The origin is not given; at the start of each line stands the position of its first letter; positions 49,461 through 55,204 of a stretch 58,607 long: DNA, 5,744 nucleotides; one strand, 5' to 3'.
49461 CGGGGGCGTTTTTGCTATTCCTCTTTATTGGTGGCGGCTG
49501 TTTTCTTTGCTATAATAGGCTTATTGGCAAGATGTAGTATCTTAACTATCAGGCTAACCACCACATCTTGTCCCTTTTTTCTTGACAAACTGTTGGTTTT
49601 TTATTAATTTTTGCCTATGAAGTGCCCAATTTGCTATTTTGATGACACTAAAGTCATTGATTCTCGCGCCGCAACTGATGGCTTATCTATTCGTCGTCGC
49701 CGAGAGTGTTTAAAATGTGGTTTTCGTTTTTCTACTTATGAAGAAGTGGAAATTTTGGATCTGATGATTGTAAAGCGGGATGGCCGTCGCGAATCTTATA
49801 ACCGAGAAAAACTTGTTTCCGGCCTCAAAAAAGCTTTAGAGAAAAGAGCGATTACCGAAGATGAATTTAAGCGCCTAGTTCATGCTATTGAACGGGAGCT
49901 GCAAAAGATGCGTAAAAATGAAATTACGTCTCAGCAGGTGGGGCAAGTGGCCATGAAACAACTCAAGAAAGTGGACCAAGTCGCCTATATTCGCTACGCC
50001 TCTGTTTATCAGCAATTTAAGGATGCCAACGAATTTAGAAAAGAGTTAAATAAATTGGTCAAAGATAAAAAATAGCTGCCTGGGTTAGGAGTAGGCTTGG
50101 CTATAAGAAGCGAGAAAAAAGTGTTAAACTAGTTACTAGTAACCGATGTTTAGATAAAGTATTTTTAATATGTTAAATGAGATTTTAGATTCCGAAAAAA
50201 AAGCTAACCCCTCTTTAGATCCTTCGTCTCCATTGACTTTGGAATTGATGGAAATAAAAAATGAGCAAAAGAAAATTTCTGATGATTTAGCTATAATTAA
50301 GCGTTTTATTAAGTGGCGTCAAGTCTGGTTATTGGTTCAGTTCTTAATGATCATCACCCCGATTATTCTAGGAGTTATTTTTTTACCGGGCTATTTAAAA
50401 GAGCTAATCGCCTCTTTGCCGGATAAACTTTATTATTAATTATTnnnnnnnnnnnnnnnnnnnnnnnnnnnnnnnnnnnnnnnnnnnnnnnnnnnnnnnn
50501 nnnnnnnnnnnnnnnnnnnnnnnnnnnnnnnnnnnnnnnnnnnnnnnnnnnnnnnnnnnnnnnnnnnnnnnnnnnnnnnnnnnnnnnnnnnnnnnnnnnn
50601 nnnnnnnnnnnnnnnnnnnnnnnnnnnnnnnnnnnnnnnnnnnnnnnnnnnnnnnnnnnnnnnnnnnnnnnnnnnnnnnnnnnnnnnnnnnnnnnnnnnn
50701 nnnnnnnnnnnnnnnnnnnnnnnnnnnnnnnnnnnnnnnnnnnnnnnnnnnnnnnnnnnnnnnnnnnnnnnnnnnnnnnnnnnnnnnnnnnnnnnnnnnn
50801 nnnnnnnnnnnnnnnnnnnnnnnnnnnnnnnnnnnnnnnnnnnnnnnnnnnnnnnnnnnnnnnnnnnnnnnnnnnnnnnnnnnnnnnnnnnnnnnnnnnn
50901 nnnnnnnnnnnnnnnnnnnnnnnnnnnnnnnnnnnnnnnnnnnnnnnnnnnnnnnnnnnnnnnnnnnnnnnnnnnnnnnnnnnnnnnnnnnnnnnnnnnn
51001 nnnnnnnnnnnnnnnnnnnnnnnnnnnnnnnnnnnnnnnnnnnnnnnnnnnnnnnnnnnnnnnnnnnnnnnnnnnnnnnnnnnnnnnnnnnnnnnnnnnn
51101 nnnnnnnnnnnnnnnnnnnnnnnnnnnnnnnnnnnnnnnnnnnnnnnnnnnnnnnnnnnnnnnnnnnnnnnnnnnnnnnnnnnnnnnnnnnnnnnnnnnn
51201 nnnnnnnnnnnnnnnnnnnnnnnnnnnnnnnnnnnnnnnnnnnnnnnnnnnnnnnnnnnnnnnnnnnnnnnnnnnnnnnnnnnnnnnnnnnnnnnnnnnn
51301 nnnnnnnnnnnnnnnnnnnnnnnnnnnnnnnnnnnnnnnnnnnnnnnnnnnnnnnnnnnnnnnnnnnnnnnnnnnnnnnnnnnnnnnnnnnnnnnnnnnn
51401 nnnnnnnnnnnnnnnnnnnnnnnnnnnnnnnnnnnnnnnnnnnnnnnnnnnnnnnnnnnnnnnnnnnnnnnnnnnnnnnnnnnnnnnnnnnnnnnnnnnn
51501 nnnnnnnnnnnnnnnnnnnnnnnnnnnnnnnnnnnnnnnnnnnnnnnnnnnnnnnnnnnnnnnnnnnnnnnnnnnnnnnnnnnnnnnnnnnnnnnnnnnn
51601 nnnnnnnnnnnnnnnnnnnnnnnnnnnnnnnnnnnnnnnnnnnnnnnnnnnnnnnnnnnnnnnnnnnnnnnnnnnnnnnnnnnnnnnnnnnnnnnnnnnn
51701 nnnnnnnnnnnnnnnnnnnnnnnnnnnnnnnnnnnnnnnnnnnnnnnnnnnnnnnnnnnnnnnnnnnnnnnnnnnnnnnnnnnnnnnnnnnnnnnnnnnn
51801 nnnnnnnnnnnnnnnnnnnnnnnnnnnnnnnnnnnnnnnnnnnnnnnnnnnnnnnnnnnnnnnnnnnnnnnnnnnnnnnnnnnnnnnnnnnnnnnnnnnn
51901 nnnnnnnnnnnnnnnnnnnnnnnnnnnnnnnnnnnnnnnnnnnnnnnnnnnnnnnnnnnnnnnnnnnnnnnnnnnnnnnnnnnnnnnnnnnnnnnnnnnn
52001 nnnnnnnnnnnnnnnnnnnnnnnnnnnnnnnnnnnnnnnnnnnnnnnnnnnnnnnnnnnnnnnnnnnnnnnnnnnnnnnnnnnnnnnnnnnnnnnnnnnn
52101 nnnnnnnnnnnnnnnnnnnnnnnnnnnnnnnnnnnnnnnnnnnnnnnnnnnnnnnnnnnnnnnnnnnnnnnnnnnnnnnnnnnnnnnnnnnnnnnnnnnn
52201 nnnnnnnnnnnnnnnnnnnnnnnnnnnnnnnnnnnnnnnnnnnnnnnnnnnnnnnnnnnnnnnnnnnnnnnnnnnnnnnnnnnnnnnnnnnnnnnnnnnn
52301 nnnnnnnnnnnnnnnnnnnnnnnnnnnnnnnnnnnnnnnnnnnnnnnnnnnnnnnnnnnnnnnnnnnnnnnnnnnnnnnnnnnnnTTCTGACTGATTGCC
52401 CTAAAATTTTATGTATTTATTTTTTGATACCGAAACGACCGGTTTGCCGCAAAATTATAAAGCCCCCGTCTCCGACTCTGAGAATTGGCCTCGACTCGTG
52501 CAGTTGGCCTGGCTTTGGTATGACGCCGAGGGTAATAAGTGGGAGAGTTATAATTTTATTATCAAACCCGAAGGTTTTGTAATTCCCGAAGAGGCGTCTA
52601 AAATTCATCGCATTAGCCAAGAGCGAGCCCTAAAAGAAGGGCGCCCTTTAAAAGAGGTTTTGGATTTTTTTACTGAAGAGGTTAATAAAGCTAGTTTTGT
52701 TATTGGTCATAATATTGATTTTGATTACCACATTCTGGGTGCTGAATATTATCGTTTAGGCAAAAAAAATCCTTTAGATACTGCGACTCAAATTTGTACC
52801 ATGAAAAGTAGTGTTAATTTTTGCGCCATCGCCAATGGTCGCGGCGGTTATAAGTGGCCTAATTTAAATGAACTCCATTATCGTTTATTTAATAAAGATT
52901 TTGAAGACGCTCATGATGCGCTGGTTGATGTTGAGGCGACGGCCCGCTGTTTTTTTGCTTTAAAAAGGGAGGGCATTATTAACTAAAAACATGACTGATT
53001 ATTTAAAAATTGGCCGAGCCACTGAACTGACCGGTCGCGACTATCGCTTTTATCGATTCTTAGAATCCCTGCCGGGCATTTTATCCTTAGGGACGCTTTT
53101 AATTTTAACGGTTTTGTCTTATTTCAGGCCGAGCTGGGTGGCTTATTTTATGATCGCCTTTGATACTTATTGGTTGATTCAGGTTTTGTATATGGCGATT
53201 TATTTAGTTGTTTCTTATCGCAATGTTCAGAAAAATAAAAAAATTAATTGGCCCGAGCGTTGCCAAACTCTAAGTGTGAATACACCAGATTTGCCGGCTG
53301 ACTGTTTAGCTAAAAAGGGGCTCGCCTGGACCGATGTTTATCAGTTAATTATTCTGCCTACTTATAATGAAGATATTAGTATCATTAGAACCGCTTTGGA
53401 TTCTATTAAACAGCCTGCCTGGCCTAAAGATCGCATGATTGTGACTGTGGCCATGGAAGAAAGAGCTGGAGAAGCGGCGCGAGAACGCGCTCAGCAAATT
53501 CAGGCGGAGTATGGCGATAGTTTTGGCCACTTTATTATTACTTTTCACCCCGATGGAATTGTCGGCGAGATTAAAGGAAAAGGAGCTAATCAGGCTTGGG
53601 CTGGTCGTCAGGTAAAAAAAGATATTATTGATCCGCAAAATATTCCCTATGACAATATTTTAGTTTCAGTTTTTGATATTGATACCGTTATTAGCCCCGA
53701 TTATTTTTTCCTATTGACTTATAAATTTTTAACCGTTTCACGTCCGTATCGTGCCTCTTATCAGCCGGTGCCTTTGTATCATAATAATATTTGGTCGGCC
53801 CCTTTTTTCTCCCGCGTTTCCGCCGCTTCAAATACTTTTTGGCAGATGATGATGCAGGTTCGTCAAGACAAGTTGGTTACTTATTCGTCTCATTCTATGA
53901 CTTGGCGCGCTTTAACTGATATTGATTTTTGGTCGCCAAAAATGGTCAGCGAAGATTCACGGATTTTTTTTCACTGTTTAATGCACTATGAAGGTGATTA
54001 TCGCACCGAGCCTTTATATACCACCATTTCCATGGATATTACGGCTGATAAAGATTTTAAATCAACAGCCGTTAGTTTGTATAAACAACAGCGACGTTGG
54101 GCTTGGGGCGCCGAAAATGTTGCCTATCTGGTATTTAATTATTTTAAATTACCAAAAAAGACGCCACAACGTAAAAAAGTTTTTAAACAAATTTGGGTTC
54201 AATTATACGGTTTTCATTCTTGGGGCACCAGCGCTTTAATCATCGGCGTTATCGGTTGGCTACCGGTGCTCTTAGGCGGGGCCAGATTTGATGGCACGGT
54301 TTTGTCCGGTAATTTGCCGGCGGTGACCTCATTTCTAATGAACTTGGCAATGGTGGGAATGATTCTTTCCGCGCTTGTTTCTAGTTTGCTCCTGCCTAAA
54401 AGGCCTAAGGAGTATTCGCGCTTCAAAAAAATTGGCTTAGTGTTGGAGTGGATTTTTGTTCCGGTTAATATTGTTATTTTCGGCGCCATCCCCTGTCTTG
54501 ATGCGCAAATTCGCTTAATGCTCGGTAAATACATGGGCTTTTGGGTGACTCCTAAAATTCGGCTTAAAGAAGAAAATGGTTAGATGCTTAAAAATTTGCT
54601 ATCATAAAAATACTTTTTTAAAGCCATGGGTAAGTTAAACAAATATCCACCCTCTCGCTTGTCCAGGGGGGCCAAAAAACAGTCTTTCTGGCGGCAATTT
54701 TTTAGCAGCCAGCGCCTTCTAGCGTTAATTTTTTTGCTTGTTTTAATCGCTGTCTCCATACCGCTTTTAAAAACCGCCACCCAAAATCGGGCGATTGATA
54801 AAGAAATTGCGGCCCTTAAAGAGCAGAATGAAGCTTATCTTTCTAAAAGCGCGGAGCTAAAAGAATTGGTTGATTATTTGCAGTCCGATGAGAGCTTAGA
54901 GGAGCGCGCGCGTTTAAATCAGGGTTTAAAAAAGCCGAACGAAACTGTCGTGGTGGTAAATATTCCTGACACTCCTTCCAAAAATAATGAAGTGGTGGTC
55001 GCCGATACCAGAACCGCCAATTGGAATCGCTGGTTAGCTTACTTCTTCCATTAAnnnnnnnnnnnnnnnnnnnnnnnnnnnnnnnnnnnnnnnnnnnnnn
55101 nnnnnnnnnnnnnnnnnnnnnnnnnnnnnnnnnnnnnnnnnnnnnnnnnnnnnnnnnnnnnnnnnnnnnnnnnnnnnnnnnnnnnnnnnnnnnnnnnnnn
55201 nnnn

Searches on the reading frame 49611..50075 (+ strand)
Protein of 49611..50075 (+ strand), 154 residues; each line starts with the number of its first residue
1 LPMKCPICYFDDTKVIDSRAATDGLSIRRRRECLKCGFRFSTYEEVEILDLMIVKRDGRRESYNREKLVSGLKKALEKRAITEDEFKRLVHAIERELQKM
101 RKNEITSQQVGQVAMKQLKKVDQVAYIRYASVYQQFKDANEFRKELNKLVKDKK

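Call 12: search_protein_families(library=pfam, proteins=[window:49611-50075:+], max_evalue=0.001)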
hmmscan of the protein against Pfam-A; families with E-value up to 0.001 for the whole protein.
window:49611-50075:+ (154 aa): 2 families
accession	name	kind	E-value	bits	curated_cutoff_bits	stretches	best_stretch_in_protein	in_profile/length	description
PF22811.2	Zn_ribbon_NrdR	-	7.8e-21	74.2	27.2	1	3-44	1-42/42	Transcriptional repressor NrdR-like, N-terminal domain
PF03477.21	ATP-cone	-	1.1e-19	71.2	25.8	1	52-138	2-87/88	ATP cone domain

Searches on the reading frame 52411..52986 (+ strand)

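Call 12: search_protein_families(library=pfam, proteins=[window:52411-52986:+], max_evalue=0.001)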
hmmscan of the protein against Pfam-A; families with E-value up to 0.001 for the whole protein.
window:52411-52986:+ (191 aa): 1 family
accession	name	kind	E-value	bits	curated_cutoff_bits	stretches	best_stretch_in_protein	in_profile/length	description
PF00929.31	RNase_T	-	2.6e-16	61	24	1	3-181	1-164/164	Exonuclease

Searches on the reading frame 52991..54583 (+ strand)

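Call 12: search_protein_families(library=pfam, proteins=[window:52991-54583:+], max_evalue=0.001)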
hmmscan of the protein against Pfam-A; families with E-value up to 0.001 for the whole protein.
window:52991-54583:+ (530 aa): 1 family
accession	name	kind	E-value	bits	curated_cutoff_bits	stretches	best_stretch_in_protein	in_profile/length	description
PF13632.12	Glyco_trans_2_3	-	4.5e-09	36.8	27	1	227-417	4-153/198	Glycosyl transferase family group 2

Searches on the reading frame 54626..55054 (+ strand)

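Call 12: search_protein_families(library=pfam, proteins=[window:54626-55054:+], max_evalue=0.001)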
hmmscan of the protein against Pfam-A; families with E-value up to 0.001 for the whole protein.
window:54626-55054:+ (142 aa): 2 families
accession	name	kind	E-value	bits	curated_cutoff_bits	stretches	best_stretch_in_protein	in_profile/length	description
PF04977.20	DivIC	-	5.4e-13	49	28.9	1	36-111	1-77/80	Septum formation initiator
PF01956.21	EMC3_TMCO1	-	0.00078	19.7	27.1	1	30-102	11-84/169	Integral membrane protein EMC3/TMCO1-like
